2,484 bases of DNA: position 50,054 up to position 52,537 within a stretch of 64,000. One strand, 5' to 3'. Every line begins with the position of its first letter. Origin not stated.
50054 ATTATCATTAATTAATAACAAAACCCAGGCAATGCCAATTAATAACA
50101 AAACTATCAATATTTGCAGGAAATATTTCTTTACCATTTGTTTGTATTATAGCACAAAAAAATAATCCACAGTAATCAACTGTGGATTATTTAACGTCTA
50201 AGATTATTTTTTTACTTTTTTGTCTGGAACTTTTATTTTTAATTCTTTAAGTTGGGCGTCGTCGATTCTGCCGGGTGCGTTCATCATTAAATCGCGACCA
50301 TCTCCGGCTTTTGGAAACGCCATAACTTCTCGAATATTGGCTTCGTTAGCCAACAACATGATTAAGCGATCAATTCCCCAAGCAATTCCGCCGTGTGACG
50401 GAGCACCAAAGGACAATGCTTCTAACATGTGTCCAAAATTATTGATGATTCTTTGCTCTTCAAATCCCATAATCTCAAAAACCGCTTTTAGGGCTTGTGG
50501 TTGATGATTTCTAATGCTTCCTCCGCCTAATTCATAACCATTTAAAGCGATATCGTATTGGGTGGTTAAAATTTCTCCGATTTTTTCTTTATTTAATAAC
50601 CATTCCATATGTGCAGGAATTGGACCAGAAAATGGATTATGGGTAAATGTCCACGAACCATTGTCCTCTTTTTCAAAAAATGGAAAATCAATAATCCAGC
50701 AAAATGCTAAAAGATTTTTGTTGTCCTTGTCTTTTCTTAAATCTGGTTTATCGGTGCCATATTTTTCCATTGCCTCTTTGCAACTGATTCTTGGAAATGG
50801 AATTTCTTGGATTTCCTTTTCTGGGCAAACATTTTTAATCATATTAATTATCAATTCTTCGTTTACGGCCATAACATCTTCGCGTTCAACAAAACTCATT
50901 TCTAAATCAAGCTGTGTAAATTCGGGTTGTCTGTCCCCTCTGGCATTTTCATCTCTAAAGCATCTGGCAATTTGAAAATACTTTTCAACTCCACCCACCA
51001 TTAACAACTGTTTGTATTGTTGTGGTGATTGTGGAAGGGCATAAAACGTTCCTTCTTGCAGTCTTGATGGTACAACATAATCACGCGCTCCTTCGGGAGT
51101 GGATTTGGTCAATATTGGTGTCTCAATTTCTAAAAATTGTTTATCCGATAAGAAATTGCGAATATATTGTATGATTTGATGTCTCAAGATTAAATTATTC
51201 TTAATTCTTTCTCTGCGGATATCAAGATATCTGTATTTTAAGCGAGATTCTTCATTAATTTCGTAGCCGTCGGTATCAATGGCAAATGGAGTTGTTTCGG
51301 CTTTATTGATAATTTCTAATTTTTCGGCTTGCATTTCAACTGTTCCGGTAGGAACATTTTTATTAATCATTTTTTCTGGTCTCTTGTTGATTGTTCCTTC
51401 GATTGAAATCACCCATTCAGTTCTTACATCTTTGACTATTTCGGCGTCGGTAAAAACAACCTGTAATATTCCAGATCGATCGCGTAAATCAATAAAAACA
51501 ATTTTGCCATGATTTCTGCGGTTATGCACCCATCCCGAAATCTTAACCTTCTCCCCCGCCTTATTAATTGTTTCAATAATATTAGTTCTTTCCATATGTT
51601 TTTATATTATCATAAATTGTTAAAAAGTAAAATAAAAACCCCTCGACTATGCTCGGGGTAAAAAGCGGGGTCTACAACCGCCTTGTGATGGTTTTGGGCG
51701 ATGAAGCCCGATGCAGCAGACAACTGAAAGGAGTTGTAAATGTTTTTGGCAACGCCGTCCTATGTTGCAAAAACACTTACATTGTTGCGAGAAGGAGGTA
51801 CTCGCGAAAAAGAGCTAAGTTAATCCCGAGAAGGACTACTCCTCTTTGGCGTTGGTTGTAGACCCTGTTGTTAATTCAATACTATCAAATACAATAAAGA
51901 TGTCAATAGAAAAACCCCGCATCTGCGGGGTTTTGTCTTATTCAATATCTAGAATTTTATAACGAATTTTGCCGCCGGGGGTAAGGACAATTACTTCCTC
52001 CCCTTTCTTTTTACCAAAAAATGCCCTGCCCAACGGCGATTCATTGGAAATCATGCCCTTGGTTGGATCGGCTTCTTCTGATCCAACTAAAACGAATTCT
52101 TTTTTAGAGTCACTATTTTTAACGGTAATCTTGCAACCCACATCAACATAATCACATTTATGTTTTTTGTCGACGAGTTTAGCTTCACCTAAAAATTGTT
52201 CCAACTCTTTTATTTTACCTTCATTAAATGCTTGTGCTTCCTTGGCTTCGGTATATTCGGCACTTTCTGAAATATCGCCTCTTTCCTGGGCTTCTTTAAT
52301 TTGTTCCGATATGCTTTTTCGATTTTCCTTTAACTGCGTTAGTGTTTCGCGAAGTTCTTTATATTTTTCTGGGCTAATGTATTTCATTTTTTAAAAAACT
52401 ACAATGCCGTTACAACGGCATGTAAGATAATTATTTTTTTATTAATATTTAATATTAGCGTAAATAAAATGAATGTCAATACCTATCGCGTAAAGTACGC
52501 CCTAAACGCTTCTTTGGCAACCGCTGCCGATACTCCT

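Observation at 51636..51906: Promoter-driven ~235-nt structured RNA with its own terminator immediately upstream of aspS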

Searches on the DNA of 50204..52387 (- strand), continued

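Call 69: search_with_rna_model(model_id=R1, sources=[L091, L092, L093, L094, L095], max_evalue=10, show_alignments=3)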
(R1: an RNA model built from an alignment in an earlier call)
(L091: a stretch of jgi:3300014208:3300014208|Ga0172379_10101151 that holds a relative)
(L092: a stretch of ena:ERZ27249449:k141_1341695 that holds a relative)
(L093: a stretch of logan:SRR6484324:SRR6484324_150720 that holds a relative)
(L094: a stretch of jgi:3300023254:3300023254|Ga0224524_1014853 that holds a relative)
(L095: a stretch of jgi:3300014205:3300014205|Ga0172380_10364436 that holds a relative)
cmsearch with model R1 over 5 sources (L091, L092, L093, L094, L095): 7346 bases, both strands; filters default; matches with E-value up to 10: 6.
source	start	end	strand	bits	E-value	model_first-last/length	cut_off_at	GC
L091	1784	1819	+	6.6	0.16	1-207/207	no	0.36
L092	925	960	+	6.6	0.16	1-207/207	no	0.36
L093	870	905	+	6.6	0.16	1-207/207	no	0.36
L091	1827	1850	+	1.7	3.8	1-207/207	no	0.58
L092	968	991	+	1.7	3.8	1-207/207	no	0.58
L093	913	936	+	1.7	3.8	1-207/207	no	0.58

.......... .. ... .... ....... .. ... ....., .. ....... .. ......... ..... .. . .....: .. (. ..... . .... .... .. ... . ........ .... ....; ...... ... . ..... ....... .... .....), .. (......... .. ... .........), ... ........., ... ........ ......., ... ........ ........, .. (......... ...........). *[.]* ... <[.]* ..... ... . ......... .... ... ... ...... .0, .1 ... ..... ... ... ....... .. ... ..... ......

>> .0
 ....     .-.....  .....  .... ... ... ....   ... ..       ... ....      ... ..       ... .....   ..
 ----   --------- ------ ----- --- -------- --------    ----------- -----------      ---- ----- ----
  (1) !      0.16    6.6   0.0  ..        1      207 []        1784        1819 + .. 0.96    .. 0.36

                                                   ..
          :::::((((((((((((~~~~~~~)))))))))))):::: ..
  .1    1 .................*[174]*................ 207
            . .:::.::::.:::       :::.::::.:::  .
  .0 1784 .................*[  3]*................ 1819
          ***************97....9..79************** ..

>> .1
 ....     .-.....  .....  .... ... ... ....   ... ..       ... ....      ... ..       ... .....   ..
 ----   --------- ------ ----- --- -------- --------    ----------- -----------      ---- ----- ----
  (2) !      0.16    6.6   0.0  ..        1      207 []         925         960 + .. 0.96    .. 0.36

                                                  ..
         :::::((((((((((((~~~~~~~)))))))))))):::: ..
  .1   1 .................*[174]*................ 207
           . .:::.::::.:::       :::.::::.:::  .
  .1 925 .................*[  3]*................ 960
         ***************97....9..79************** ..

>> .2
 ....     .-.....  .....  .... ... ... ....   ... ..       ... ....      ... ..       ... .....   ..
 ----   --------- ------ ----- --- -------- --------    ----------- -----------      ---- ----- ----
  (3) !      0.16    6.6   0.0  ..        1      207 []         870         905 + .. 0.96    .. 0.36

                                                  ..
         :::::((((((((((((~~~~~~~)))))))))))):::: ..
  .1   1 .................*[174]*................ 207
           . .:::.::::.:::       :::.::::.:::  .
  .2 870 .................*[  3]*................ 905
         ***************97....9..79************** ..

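Call 71: search_rna_families(source=L091, threshold=evalue, max_evalue=1, show_alignments=3)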
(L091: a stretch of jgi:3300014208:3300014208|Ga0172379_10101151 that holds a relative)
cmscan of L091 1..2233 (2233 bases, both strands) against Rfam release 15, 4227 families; matches with E-value up to 1: 2.
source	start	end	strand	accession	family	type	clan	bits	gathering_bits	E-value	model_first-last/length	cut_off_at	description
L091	1903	2064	+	RF01728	STAXI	Gene; sRNA;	-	21.1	40.5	0.078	1-153/153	no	STAXI RNA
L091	1250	1410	+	RF02111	IS009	Gene;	-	17.1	117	0.37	1-199/199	no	IS009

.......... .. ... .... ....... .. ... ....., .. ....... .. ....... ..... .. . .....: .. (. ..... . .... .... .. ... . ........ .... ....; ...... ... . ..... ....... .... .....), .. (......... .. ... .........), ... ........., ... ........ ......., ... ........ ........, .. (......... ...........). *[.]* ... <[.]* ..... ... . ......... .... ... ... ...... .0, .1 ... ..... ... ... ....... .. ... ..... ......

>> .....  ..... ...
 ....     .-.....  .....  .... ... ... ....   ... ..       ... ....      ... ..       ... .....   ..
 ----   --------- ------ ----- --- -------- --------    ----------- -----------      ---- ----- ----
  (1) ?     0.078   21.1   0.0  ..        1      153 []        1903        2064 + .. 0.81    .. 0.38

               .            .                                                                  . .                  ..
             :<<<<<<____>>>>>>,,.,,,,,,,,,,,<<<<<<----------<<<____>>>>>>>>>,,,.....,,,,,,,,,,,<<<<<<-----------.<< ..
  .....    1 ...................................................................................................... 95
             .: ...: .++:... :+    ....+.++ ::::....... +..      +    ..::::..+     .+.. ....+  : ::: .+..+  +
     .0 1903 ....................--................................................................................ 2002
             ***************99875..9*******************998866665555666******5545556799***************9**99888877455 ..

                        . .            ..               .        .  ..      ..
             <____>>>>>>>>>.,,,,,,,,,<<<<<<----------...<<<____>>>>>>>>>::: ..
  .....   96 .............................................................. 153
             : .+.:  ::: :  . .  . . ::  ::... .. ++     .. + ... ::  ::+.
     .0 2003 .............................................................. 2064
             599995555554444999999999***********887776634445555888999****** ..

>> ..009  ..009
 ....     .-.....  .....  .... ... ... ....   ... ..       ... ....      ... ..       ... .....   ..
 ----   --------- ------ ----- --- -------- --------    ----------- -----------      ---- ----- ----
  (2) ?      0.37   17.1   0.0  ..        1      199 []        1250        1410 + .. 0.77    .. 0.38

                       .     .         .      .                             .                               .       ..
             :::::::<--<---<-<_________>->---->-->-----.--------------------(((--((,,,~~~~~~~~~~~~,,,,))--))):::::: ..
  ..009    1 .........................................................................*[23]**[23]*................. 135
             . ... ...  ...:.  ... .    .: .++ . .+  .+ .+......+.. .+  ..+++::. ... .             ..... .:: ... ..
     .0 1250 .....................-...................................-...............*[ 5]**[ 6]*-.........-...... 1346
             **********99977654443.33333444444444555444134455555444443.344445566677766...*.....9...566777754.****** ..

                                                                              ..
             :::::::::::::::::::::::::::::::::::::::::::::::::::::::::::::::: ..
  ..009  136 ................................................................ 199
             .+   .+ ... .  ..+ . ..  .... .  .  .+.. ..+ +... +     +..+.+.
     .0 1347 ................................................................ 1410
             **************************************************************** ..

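Call 83: search_with_rna_model(model_id=R1, sources=[L096, L097, L098, L099, L100], max_evalue=10, show_alignments=2)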
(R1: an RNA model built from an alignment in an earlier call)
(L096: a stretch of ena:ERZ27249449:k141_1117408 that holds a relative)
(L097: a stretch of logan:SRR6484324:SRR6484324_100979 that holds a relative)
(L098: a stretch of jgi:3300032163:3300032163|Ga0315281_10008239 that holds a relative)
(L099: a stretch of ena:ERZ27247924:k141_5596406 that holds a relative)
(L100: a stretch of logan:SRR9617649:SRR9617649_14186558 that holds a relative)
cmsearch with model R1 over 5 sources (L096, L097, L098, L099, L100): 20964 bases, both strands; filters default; matches with E-value up to 10: 0.
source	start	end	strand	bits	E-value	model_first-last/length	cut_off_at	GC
